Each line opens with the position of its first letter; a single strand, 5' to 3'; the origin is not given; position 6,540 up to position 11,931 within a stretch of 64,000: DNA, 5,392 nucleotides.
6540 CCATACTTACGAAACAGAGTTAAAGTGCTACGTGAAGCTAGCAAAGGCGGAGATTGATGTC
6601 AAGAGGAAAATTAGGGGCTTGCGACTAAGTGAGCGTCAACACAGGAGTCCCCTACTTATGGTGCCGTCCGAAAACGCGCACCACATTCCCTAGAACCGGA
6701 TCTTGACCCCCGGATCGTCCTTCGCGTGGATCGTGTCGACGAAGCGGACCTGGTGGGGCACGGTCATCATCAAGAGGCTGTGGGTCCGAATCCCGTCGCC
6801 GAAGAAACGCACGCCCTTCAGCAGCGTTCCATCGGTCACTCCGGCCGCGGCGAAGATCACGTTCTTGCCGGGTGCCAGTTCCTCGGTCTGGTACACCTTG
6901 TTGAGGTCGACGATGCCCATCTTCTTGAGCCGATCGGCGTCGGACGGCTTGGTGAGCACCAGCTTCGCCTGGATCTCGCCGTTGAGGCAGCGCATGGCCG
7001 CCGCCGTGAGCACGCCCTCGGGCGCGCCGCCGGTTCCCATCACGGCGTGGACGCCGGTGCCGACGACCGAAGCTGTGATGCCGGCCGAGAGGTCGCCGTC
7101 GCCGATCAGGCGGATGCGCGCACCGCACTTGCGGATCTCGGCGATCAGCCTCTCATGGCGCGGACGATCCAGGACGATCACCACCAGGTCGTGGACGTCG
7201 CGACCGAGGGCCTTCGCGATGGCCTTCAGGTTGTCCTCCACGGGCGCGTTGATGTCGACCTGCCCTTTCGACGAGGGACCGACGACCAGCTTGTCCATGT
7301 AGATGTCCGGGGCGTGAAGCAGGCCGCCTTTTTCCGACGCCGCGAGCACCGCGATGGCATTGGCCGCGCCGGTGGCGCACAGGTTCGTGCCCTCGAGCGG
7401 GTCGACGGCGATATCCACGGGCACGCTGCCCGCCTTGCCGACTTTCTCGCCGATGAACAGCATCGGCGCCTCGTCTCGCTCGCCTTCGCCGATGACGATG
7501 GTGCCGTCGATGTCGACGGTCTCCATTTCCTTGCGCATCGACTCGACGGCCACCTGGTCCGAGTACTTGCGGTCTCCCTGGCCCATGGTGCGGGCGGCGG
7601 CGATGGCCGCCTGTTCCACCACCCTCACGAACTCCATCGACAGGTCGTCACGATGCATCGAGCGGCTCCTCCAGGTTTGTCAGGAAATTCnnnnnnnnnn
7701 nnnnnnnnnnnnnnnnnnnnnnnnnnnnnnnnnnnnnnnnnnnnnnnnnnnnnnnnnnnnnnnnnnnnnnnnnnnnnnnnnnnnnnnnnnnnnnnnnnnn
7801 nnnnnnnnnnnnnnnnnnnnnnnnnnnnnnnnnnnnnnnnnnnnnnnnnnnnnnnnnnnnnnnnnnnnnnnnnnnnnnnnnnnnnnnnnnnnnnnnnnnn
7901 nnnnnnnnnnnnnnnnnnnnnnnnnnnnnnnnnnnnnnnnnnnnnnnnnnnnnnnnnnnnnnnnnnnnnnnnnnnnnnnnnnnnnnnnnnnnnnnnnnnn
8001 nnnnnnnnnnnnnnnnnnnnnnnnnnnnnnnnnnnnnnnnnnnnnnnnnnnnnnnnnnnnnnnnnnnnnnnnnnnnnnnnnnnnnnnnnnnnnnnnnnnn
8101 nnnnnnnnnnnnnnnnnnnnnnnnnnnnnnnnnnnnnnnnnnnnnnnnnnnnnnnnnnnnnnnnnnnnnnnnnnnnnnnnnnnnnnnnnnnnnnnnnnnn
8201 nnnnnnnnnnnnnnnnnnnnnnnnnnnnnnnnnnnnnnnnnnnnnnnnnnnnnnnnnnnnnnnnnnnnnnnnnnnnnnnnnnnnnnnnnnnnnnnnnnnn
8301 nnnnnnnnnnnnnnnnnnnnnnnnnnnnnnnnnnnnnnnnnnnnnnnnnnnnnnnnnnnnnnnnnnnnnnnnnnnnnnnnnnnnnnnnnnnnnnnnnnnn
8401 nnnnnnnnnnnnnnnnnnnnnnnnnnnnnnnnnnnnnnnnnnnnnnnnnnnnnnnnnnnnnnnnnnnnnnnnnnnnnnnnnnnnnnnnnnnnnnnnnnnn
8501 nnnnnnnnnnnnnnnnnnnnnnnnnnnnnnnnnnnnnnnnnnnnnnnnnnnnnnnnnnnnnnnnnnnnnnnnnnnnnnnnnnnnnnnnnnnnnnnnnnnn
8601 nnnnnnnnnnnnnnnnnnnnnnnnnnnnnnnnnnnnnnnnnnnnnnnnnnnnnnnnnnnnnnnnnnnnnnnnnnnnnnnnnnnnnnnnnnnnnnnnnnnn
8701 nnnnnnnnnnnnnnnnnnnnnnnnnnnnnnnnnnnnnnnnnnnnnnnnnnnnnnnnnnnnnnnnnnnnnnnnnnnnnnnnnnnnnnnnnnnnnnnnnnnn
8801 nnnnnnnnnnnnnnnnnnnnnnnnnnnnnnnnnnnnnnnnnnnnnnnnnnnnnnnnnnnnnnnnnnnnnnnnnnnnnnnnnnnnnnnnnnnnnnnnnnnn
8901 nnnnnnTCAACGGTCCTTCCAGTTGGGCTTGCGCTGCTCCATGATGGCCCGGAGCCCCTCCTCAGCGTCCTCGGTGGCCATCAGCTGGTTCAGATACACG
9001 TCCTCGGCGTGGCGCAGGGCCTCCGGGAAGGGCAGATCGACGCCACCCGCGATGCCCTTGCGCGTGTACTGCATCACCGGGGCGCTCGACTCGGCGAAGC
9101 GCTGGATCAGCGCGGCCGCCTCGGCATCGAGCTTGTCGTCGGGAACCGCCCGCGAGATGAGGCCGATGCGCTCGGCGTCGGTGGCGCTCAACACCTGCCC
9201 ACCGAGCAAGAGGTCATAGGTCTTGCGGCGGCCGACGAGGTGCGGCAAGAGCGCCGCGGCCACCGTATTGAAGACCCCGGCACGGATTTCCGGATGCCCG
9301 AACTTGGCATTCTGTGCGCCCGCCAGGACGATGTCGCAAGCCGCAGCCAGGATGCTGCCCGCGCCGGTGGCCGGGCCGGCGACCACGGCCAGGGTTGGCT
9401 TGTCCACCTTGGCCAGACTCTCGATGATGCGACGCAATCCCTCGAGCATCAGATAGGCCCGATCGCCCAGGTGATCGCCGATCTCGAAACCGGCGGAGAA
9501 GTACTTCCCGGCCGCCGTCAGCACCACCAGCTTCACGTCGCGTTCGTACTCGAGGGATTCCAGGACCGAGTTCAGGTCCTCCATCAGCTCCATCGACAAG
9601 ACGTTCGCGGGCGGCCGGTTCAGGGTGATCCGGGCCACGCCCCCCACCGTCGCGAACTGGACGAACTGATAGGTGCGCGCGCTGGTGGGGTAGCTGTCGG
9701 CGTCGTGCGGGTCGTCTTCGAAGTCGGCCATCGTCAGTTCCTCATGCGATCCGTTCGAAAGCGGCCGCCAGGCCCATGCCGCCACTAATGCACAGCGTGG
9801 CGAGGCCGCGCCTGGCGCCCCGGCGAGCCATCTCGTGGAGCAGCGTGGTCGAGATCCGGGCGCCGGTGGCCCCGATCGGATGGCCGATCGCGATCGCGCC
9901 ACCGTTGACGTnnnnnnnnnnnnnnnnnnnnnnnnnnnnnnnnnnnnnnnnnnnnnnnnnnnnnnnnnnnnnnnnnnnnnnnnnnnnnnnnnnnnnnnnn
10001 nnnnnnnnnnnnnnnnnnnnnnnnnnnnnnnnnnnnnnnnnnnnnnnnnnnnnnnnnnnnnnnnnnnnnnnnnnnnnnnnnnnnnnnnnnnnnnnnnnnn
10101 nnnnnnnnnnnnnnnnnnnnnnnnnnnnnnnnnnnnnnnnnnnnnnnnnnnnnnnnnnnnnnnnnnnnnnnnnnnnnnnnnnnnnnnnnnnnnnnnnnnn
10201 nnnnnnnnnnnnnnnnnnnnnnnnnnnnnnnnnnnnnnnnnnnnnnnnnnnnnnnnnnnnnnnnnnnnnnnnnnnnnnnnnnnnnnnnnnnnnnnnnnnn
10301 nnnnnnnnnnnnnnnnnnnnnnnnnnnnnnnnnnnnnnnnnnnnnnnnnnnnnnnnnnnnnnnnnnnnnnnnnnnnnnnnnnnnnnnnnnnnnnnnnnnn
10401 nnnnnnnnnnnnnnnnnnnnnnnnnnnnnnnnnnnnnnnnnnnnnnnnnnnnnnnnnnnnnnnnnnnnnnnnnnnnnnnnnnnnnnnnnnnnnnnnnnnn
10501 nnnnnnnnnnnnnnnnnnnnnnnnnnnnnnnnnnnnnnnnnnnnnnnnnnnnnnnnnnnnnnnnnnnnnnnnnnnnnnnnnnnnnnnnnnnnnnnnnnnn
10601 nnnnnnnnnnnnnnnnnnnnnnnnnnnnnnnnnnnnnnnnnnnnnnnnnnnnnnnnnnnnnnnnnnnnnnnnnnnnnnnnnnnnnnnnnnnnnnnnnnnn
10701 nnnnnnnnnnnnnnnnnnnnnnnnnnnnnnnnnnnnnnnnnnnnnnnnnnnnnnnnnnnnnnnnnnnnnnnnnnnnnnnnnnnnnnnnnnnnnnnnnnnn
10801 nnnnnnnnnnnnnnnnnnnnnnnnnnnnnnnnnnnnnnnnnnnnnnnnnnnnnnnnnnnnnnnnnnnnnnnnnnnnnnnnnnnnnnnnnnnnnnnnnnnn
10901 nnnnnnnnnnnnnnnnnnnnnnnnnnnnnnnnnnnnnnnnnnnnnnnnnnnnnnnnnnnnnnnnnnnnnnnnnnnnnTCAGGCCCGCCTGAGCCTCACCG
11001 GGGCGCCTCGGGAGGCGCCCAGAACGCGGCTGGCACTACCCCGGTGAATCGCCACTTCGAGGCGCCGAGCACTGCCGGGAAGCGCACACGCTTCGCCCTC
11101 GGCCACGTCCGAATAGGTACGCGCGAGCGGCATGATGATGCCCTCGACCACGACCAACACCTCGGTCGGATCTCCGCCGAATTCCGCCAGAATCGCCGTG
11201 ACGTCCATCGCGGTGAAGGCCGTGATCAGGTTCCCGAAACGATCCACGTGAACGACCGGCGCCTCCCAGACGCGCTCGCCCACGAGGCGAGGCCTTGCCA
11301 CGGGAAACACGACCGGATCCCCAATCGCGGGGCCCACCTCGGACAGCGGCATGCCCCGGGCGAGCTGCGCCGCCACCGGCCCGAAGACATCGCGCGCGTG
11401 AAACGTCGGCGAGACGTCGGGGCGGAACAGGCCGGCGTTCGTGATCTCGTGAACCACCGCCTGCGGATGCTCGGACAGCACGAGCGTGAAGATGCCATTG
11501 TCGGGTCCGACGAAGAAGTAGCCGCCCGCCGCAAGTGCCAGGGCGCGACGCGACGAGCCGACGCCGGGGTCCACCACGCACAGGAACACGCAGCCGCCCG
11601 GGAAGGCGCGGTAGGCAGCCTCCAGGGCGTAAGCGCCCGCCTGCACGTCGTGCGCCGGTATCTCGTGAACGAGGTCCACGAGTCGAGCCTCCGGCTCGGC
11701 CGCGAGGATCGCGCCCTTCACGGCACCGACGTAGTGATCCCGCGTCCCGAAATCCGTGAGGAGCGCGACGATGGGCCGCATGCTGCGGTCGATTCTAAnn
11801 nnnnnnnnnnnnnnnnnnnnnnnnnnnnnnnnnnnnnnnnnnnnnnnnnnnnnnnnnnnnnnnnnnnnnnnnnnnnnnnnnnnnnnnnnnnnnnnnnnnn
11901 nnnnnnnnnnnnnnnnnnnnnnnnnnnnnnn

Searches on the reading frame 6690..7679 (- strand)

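Call 57: search_protein_families(library=pfam, proteins=[window:6690-7679:-], max_evalue=0.00001)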
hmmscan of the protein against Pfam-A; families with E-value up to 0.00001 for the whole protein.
window:6690-7679:- (329 aa): 1 family
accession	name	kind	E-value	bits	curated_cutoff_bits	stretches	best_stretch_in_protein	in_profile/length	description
PF03320.18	FBPase_glpX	-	8.4e-133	442.4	27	1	12-318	2-307/307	Bacterial fructose-1,6-bisphosphatase, glpX-encoded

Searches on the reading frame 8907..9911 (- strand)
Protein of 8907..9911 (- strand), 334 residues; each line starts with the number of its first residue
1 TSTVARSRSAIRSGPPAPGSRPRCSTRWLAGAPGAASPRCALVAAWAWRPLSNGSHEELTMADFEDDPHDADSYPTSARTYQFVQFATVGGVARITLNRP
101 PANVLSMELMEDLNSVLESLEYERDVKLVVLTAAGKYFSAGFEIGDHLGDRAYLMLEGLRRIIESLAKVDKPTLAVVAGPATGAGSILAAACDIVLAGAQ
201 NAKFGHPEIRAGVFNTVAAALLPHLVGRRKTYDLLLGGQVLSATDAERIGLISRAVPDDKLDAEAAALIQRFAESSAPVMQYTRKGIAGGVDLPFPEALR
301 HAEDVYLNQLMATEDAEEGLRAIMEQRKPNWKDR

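Call 57: search_protein_families(library=pfam, proteins=[window:8907-9911:-], max_evalue=0.00001)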
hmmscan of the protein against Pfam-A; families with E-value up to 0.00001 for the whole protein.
window:8907-9911:- (334 aa): 2 families
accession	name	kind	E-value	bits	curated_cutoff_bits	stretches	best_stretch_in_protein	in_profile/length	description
PF00378.25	ECH_1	-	1.4e-47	162.6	27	1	90-334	4-251/251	Enoyl-CoA hydratase/isomerase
PF16113.10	ECH_2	-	1.3e-18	68.1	27.2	1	93-324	2-239/335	Enoyl-CoA hydratase/isomerase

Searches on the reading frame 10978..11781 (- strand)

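Call 57: search_protein_families(library=pfam, proteins=[window:10978-11781:-], max_evalue=0.00001)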
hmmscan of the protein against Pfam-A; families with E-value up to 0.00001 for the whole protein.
window:10978-11781:- (267 aa): 2 families
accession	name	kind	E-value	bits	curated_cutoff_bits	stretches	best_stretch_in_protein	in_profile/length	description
PF01887.21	SAM_HAT_N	-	9.4e-55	184.8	26.3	1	5-150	1-145/145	SAM hydroxide adenosyltransferase N-terminal domain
PF20257.3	SAM_HAT_C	-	8.2e-19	68.2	25.5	1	176-263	3-84/84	SAM hydroxide adenosyltransferase C-terminal domain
